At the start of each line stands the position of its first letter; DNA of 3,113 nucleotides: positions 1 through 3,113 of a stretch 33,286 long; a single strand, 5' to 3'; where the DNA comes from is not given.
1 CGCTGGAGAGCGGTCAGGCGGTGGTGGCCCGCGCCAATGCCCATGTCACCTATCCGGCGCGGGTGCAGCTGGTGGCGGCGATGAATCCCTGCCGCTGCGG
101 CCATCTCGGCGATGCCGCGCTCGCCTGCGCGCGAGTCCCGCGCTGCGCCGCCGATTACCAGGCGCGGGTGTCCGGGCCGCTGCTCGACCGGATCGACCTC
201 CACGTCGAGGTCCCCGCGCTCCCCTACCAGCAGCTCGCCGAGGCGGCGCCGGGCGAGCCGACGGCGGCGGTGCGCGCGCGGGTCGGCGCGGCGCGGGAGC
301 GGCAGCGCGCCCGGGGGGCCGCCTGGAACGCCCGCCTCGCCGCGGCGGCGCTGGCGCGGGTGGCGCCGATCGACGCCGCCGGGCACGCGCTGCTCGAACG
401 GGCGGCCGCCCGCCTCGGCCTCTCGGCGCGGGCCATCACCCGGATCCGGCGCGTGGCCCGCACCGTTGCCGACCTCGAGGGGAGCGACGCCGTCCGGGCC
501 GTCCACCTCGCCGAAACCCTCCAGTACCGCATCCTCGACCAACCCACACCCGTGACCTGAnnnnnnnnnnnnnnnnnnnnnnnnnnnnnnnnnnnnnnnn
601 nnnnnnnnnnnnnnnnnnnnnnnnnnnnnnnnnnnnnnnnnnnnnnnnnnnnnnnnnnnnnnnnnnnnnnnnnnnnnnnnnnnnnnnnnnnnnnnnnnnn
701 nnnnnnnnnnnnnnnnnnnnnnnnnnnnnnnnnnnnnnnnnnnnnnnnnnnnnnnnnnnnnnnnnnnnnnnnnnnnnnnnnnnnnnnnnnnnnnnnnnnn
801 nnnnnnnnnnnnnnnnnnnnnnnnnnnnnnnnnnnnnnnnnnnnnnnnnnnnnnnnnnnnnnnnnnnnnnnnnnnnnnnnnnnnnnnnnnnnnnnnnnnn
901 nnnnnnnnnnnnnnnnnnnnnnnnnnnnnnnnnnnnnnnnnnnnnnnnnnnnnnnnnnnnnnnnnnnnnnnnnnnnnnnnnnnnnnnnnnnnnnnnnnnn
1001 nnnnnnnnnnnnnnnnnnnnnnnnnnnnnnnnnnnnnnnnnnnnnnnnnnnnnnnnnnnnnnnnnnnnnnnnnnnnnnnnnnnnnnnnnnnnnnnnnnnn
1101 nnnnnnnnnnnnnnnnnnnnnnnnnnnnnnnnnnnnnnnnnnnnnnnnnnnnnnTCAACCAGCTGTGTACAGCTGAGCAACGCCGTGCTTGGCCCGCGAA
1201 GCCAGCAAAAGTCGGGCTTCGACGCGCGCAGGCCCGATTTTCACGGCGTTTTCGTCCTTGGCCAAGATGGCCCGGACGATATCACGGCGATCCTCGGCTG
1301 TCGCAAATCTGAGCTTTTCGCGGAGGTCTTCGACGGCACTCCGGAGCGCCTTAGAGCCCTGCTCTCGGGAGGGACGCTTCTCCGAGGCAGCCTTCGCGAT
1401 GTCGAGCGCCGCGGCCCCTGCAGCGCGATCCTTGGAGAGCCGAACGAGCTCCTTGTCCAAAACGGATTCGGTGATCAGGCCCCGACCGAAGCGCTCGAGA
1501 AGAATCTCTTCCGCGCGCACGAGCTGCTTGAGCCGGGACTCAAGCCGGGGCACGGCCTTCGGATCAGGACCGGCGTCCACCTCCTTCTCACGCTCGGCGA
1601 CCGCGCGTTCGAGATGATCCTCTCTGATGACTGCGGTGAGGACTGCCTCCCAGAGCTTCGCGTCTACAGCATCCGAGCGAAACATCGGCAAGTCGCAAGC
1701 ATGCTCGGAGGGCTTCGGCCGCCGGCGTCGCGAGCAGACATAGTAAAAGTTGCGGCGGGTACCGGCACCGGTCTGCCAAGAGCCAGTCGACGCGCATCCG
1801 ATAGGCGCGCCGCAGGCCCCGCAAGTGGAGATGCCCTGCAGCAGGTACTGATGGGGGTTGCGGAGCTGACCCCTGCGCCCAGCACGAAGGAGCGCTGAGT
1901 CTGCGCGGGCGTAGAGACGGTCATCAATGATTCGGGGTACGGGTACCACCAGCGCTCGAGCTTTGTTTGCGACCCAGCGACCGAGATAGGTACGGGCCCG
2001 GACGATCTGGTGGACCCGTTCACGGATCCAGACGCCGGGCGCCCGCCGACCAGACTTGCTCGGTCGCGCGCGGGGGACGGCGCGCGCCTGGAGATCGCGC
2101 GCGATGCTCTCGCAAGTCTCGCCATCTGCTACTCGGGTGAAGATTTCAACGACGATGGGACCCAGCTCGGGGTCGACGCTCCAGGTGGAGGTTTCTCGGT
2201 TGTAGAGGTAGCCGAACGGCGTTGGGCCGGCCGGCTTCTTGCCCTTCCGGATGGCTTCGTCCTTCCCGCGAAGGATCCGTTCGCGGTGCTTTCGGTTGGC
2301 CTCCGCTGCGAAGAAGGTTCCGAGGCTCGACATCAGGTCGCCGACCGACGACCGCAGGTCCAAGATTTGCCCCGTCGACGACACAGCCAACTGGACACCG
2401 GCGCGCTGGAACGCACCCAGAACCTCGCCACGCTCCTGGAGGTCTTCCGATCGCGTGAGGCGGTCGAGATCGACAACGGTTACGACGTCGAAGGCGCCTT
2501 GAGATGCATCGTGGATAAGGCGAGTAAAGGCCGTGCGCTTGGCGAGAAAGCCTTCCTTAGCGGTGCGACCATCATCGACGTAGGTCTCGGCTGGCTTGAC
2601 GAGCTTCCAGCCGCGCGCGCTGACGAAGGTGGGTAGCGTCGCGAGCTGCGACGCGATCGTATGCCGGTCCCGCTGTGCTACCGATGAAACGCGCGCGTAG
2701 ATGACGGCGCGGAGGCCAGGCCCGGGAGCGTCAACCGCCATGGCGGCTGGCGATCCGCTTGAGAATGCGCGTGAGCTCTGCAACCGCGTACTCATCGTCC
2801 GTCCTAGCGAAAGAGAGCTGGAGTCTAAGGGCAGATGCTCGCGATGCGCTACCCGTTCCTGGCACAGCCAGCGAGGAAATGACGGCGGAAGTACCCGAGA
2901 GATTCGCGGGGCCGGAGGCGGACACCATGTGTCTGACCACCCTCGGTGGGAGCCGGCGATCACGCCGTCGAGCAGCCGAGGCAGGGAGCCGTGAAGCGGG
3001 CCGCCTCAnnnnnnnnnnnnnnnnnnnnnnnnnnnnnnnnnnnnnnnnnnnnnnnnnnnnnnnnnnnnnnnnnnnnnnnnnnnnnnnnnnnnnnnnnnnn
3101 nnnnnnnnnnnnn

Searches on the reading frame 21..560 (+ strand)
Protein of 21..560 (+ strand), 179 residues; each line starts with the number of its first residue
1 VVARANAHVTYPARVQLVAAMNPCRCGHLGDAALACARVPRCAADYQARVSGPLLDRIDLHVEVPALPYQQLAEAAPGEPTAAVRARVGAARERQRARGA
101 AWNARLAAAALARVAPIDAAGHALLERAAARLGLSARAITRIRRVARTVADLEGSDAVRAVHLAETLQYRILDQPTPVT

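Call 6: search_protein_families(library=pfam, proteins=[window:21-560:+])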
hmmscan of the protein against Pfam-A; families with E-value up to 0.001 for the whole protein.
window:21-560:+ (179 aa): 2 families
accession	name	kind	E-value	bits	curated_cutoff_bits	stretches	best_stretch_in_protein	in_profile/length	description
PF13335.12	Mg_chelatase_C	-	4e-26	91.9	26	1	78-170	1-94/94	Magnesium chelatase, subunit ChlI C-terminal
PF01078.27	Mg_chelatase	-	4.4e-24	85.5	20.3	1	2-71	137-206/207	Magnesium chelatase, subunit ChlI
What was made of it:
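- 21..560 (+): Host flank: 3' end of a comM/yifB-type Mg-chelatase-like ATPase gene, directly upstream of recA. Pfam Mg_chelatase and Mg_chelatase_C (call 6).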

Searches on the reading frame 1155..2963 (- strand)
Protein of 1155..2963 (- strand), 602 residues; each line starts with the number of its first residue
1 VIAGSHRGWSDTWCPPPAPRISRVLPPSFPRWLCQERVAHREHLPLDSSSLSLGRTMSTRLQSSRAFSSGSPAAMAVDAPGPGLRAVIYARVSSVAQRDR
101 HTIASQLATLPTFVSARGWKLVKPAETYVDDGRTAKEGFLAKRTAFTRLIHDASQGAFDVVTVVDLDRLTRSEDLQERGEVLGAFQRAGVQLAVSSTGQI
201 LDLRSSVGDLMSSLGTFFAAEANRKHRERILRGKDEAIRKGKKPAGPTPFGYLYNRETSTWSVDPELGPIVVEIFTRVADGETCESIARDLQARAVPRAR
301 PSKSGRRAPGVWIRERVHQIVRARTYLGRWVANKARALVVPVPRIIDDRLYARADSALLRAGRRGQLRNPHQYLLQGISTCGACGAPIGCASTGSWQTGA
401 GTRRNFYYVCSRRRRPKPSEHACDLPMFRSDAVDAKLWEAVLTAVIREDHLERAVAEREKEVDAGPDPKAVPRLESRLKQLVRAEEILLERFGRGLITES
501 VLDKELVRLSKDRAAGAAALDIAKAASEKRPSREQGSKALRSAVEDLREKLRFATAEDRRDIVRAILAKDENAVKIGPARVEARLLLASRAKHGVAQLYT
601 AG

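Call 6: search_protein_families(library=pfam, proteins=[window:1155-2963:-])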
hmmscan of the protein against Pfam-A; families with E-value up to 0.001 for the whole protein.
window:1155-2963:- (602 aa): 3 families
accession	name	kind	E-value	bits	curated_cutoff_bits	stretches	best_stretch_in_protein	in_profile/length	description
PF00239.26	Resolvase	-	5.3e-20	72.4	23.3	1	86-243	1-145/145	Resolvase, N terminal domain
PF07508.19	Recombinase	-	4.4e-11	43.4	21.1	1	266-358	2-99/102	Recombinase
PF13408.12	Zn_ribbon_recom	-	1.6e-08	35.2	25.3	1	374-441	1-57/58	Recombinase zinc beta ribbon domain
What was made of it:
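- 1155..2741 (-): Large serine recombinase (528 aa). Its stop codon TGA (1157-1155) is supplied by the recA-derived arm. Pfam Resolvase 5e-20, Recombinase 4e-11, Zn_ribbon_recom 2e-8 (call 6).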

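Call 12: find_homologous_proteins(query=window:1155-2732:-)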
Query window:1155-2732:- (525 aa): 384 proteins with E <= 0.001 among 8000 candidates; the best 120 are listed.
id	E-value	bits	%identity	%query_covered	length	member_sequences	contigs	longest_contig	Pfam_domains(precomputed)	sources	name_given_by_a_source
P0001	0.0e+0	1098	96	100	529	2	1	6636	PF07508.20,PF00239.27,PF13408.13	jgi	jgi:site-specific DNA recombinase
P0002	6.9e-296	1000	87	100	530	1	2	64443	PF07508.20,PF00239.27,PF13408.13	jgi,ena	-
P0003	7.2e-278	940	85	97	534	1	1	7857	PF07508.20,PF00239.27,PF13408.13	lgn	-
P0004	9.1e-268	907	78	100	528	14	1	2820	PF07508.20,PF00239.27,PF13408.13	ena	-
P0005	7.8e-264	894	78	100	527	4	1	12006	PF07508.20,PF00239.27,PF13408.13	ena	-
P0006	8.5e-263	891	77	100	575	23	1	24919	PF07508.20,PF00239.27,PF13408.13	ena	-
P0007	5.2e-258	875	75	100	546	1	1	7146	PF07508.20,PF00239.27,PF13408.13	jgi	jgi:site-specific DNA recombinase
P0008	1.5e-251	854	75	100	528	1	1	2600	PF07508.20,PF00239.27,PF13408.13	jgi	jgi:site-specific DNA recombinase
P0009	8.4e-250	848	75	99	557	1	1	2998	PF07508.20,PF00239.27,PF13408.13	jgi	jgi:DNA invertase Pin-like site-specific DNA recombinase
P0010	5.8e-244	829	72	99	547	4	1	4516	PF07508.20,PF00239.27,PF13408.13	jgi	jgi:DNA invertase Pin-like site-specific DNA recombinase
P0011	4.4e-242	822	71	99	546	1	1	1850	PF07508.20,PF00239.27,PF13408.13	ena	-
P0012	3.8e-238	809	72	100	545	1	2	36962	PF07508.20,PF00239.27,PF13408.13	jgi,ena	-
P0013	9.0e-237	805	70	100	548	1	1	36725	PF07508.20,PF00239.27,PF13408.13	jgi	jgi:site-specific DNA recombinase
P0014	1.3e-234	798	71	99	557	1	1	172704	PF07508.20,PF00239.27,PF13408.13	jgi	jgi:DNA invertase Pin-like site-specific DNA recombinase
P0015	9.9e-231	785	68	100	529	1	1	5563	PF07508.20,PF00239.27,PF13408.13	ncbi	-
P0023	7.8e-211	719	66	98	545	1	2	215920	PF07508.20,PF00239.27,PF13408.13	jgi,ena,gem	-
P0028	7.9e-173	594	58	99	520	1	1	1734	PF07508.20,PF00239.27,PF13408.13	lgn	-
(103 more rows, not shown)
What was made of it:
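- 1155..2741 (-): Homologues P0001-P0028 at 56-96% identity (call 12).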

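Call 13: find_encoding_contigs(protein=P0002, flank=10000, max_places=3)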
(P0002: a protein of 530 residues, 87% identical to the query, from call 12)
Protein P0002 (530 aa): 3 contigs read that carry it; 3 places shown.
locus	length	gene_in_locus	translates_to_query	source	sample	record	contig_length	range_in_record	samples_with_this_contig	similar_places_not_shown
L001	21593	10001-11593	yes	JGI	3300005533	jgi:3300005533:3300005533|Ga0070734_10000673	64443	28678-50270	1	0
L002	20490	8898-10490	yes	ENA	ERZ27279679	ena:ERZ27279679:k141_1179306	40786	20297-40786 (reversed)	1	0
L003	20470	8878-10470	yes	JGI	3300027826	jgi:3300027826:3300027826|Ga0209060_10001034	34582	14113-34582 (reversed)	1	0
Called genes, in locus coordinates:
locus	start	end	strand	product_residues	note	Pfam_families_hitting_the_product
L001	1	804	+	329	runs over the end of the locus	PF03524:CagX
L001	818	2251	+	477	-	PF03743:TrbI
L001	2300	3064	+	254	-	PF00436:SSB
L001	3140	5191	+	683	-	PF01751:Toprim, PF01131:Topoisom_bac, PF01396:Zn_ribbon_Top1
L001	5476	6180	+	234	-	-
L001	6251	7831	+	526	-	-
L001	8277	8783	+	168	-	-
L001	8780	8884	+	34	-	-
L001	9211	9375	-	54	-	-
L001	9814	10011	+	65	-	-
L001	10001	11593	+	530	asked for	PF00239:Resolvase, PF07508:Recombinase, PF13408:Zn_ribbon_recom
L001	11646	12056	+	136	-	PF13646:HEAT_2 (weak)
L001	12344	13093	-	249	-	PF00106:adh_short, PF08659:KR, PF23441:SDR, PF13561:adh_short_C2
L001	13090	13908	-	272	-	PF00106:adh_short, PF08659:KR, PF13561:adh_short_C2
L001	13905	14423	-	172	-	PF13564:DoxX_2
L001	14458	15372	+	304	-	PF00126:HTH_1, PF03466:LysR_substrate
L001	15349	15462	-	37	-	-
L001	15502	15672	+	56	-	-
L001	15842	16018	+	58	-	-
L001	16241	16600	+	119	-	-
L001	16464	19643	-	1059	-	PF13191:AAA_16, PF13401:AAA_22 (weak)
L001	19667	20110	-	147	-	PF00903:Glyoxalase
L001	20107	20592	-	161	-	PF02627:CMD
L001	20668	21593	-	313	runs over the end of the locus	PF00126:HTH_1, PF13556:HTH_30 (faint), PF03466:LysR_substrate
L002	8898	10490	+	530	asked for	PF00239:Resolvase, PF07508:Recombinase, PF13408:Zn_ribbon_recom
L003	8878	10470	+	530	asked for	PF00239:Resolvase, PF07508:Recombinase, PF13408:Zn_ribbon_recom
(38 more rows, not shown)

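Call 14: find_encoding_contigs(protein=P0014, flank=10000, max_places=3)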
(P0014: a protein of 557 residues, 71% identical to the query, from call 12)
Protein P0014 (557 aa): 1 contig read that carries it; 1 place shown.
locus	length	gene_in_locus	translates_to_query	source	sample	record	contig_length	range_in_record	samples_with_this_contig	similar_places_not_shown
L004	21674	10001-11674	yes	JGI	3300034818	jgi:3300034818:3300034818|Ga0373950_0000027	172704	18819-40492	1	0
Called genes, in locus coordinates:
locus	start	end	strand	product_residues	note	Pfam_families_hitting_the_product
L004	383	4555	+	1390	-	PF01726:LexA_DNA_bind, PF12895:ANAPC3 (faint), PF13428:TPR_14 (faint), PF14559:TPR_19 (faint), PF07719:TPR_2 (faint), PF13431:TPR_17 (faint), PF13176:TPR_7 (faint), PF20698:PIN-TPR-GreABC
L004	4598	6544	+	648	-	PF00069:Pkinase, PF07714:PK_Tyr_Ser-Thr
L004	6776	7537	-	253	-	PF01695:IstB_IS21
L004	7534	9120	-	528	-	PF04545:Sigma70_r4 (faint), PF00665:rve, PF22483:Mu-transpos_C_2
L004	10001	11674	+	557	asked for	PF00239:Resolvase, PF07508:Recombinase, PF13408:Zn_ribbon_recom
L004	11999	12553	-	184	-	-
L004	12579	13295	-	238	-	-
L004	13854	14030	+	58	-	-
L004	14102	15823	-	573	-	PF01839:FG-GAP, PF13517:FG-GAP_3 (weak)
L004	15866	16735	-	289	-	-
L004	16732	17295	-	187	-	PF04542:Sigma70_r2 (weak), PF08281:Sigma70_r4_2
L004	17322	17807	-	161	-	-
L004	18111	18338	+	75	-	-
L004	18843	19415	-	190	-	-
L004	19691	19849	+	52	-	-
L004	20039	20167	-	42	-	-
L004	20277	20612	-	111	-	-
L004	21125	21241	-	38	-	-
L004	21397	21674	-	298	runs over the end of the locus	PF00154:RecA_N, PF08423:Rad51 (weak), PF06745:ATPase (weak), PF27531:MT3502_N (weak)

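Call 15: find_encoding_contigs(protein=P0023, flank=10000, max_places=3)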
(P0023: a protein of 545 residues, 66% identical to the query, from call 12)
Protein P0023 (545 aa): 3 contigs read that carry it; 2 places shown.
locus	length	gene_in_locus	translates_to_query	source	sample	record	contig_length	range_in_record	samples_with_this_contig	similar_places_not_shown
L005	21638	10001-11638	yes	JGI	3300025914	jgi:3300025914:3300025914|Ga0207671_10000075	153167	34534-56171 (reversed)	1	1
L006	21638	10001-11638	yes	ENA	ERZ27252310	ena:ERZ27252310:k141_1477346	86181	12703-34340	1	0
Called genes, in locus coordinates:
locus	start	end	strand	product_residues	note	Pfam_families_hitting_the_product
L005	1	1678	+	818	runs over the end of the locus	PF01935:DUF87 (faint), PF27097:VirB4_TrbE_N, PF03135:CagE_TrbE_VirB, PF19044:P-loop_TraG (weak), PF12696:TraG-D_C (faint)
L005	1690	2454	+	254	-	-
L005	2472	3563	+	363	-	PF04610:TrbL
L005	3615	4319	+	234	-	PF04335:VirB8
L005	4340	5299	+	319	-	PF03524:CagX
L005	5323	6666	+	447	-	PF03743:TrbI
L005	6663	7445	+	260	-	PF00436:SSB, PF01336:tRNA_anti-codon (faint), PF00436:SSB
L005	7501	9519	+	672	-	PF01751:Toprim, PF01131:Topoisom_bac, PF01396:Zn_ribbon_Top1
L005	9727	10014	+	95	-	-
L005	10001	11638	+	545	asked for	PF00239:Resolvase, PF07508:Recombinase, PF13408:Zn_ribbon_recom (weak)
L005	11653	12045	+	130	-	PF00154:RecA_N, PF21096:RecA_C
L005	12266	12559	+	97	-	PF13442:Cytochrome_CBB3 (weak)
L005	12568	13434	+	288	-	PF13557:Phenol_MetA_deg (faint)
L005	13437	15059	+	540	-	PF14522:Cytochrome_C7 (faint), PF22113:Mtrc-MtrF_II-IV_dom (faint)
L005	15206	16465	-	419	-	-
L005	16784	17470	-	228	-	PF00440:TetR_N, PF13305:TetR_C_33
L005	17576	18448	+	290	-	PF00561:Abhydrolase_1, PF12146:Hydrolase_4, PF12697:Abhydrolase_6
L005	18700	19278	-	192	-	-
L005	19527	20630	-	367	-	PF00155:Aminotran_1_2, PF01053:Cys_Met_Meta_PP (weak), PF00266:Aminotran_5 (weak)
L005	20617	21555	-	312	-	PF03186:CobD_Cbib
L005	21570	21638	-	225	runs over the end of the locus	PF01955:CbiZ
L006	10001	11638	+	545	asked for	PF00239:Resolvase, PF07508:Recombinase, PF13408:Zn_ribbon_recom (weak)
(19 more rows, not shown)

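Call 22: find_related_loci(query=A1, collection=metagenome_contigs, flank=10000)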
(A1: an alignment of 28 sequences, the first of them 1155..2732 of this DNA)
Query A1 (525 aa) in metagenome_contigs; peptide patterns used: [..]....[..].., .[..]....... (x = any residue, [..] = any of these).
315 stretches matched a pattern; 53 encode a relative of the query (tblastn E <= 1e-3); 52 distinct loci.
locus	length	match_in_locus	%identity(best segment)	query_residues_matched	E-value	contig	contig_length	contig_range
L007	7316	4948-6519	76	1-524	0e+0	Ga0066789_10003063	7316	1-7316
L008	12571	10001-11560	72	7-525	0e+0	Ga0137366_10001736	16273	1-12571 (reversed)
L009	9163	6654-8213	72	7-525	0e+0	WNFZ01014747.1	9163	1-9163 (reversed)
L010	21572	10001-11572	72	1-525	0e+0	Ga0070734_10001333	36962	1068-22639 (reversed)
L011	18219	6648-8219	72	1-525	0e+0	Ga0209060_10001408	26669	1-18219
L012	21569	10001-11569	87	1-523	0e+0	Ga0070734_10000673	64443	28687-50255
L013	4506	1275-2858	66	2-525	0e+0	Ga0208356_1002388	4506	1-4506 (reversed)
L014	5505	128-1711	66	2-525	0e+0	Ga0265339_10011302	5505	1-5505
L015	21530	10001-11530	66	7-520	0e+0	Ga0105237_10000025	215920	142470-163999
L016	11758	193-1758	77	1-522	0e+0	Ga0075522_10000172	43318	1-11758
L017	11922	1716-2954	70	7-417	0e+0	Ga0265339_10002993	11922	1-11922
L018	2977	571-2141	84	3-525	0e+0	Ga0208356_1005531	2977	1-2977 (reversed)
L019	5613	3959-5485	50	8-515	3e-146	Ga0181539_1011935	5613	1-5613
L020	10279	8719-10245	50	8-515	4e-145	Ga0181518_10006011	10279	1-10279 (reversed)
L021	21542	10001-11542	49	3-515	2e-142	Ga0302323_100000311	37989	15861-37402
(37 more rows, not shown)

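Call 71: search_dna_similar(query=window:1155-2732:-, collection=plasmids, mode=protein, max_rows=12)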
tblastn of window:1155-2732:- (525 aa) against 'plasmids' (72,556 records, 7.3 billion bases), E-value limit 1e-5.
Records with a match: 61; places in all: 66; records where one place covers at least 80% of the query: 11.
Best place of each record, by identity: <60% 61.
By first word of the organism name: Microvirga 6; Paracoccus 5; Enterobacter 5; Streptomyces 4; Bradyrhizobium 4; Agrobacterium 4; Azospirillum 3; Campylobacter 3; Skermanella 2; Subdoligranulum 2; and 20 more.
By predicted mobility (MOB-suite, as given by PLSDB): non-mobilizable 26; mobilizable 18; conjugative 17.
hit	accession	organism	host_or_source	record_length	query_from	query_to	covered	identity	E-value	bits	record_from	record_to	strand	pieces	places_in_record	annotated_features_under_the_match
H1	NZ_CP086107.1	Skermanella mucosa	single cell,crude oil contaminated ...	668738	11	499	93%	25.9%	1e-11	75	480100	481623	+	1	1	hypothetical protein (x2)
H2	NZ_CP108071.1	Streptomyces sp. NBC_00271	-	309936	5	507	96%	25.1%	7e-9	66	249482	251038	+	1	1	recombinase family protein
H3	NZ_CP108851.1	Streptomyces sp. NBC_00842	-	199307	11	507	95%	25.2%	7e-10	70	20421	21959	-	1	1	none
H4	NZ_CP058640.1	Rhodococcus sp. ZPP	cell culture,soil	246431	5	507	96%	24.6%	1e-10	72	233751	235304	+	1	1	recombinase family protein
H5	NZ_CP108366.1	Streptomyces sp. NBC_01340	-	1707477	11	507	95%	24.8%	4e-9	67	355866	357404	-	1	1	none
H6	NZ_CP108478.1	Streptomyces mirabilis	-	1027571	7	504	95%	24.7%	5e-10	70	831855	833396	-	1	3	record has no annotation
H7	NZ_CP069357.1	Microvirga sp. VF16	Vachellia farnesiana,Cell culture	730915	7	430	81%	27.5%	7e-13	79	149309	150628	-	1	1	recombinase family protein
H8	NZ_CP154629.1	Acetoanaerobium noterae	cell culture,Sludge of a digestion ...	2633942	6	492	93%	23.8%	2e-11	74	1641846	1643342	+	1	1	none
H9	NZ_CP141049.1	Microvirga lotononidis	-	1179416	7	430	81%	26.9%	5e-12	77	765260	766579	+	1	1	none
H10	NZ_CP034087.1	Methylocystis rosea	cell culture,groundwater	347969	8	420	79%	27.4%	1e-5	56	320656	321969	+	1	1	none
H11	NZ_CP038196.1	Paracoccus versutus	single cell,soil adjacent to the roots ...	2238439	3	424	80%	26.5%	4e-10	71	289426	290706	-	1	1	none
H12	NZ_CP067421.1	Skermanella sp. TT6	Homo sapiens,single cell,skin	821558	7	421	79%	26.0%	4e-7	61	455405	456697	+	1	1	none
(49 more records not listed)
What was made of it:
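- Closest known: Serine-recombinase integrative conjugative and mobilisable elements of Firmicutes. Different: The LSR here is at most 28% identical to any plasmid-borne LSR in PLSDB (call 71).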

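Call 72: search_solved_structures(query=window:1155-2732:-, max_evalue=0.00001)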
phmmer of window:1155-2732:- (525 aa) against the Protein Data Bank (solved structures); distinct sequences matched with E-value up to 0.00001: 4.
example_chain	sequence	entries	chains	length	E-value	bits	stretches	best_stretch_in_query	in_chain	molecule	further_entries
9iu2_A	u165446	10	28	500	2.5e-08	36.5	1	8-311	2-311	Integrase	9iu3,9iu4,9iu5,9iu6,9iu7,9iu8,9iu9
3bvp_A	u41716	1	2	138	5.2e-08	35.4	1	8-133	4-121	TP901-1 Integrase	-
9dxh_A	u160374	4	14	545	3.7e-07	32.6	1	65-333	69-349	Resolvase homolog YokA | Site-specific recombinase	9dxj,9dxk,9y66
9dxd_A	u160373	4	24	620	5.5e-07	32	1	65-333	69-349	Resolvase homolog YokA,SPbeta prophage-derived uncharacterized protein YotN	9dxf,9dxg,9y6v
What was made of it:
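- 1155..2741 (-): Weak matches to solved serine integrases (call 72).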

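Call 78: find_related_loci(query=A1, collection=viral_contigs, flank=10000)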
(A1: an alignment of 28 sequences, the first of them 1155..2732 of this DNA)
Query A1 (525 aa) in viral_contigs; peptide patterns used: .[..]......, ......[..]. (x = any residue, [..] = any of these).
39 stretches matched a pattern; 2 encode a relative of the query (tblastn E <= 1e-3); 2 distinct loci.
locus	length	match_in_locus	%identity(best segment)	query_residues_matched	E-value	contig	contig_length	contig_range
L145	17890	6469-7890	53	7-492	9e-150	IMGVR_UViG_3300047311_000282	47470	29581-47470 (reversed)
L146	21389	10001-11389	42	7-490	2e-99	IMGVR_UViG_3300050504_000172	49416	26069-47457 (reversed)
